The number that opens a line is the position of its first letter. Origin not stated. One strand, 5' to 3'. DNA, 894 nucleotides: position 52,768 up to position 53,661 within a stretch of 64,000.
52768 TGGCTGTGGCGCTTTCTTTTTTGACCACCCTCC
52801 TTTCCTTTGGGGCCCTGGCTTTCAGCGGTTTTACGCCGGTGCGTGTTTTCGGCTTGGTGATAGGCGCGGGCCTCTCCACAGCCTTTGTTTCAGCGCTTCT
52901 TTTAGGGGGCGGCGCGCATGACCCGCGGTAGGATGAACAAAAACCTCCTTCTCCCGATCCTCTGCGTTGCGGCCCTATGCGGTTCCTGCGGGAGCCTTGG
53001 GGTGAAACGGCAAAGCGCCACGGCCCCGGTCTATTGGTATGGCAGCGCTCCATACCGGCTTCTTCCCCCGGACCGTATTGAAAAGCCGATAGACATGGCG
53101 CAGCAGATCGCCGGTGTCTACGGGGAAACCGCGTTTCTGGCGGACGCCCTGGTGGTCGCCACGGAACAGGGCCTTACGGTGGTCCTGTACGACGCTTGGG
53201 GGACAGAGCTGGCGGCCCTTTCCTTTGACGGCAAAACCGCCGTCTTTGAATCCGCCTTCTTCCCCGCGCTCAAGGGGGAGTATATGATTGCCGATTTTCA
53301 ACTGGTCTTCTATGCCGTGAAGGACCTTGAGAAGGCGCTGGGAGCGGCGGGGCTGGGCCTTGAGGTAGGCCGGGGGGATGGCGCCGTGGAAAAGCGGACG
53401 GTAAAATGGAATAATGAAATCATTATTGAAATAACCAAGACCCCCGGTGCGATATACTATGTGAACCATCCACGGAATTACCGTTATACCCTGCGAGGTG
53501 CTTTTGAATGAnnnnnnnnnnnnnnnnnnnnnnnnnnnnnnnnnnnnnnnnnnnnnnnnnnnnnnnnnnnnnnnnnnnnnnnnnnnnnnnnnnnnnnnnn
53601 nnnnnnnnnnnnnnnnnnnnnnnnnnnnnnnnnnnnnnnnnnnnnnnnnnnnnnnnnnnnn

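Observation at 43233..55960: Reduced aryl-polyene-like lipid biosynthesis/export cluster with a single ketosynthase, in a spirochaete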

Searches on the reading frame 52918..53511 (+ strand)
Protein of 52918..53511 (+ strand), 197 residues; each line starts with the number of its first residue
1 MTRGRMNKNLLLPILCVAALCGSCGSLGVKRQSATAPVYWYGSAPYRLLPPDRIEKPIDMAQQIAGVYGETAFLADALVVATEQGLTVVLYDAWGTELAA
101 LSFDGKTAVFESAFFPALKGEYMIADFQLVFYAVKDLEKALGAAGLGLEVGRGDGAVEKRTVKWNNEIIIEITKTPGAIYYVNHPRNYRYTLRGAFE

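Call 4: search_protein_families(library=pfam, proteins=[window:52918-53511:+], max_evalue=0.01)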
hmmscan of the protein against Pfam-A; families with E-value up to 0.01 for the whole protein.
window:52918-53511:+ (197 aa): 1 family
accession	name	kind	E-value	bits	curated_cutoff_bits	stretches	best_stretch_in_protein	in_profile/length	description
PF11659.14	DUF3261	-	1.2e-13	51.6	22.3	1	61-192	3-133/137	Protein of unknown function (DUF3261)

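Call 6: search_protein_families(library=ncbifam, proteins=[window:52918-53511:+], max_evalue=0.01)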
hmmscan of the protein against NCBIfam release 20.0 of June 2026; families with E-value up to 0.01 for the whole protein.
window:52918-53511:+ (197 aa): 0 families
